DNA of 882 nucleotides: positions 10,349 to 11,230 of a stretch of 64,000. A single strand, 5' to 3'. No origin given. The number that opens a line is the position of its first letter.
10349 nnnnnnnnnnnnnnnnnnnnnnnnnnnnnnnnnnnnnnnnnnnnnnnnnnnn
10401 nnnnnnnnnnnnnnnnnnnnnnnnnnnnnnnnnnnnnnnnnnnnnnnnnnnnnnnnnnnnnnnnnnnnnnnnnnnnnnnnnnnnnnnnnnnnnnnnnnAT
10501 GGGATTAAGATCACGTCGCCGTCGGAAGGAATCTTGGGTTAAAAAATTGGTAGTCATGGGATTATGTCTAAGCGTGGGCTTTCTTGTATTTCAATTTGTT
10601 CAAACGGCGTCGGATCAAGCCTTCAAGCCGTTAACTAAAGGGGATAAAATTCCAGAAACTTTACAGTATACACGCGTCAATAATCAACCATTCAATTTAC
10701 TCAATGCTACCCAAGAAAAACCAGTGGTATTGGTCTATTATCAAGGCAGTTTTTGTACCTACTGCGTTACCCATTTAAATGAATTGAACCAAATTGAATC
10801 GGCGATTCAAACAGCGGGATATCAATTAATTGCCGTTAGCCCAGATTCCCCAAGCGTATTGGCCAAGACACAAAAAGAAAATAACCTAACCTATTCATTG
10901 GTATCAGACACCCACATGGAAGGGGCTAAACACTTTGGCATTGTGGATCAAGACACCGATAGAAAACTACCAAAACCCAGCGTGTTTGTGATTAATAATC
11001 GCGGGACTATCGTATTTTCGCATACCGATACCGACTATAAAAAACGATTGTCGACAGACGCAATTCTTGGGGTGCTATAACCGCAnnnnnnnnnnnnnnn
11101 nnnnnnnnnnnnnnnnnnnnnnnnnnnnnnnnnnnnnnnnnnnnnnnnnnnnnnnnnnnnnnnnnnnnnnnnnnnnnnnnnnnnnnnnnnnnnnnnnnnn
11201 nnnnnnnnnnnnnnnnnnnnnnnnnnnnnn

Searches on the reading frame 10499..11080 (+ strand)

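Call 43: search_protein_families(library=pfam, proteins=[window:10499-11080:+], max_evalue=0.00001)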
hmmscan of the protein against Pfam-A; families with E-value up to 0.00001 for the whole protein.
window:10499-11080:+ (193 aa): 2 families
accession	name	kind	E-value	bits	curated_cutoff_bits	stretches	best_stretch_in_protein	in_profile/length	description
PF00578.27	AhpC-TSA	-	4.8e-23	81.9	26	1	49-173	3-123/124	AhpC/TSA family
PF08534.16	Redoxin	-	4.3e-16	59.5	26.6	1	47-182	2-139/148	Redoxin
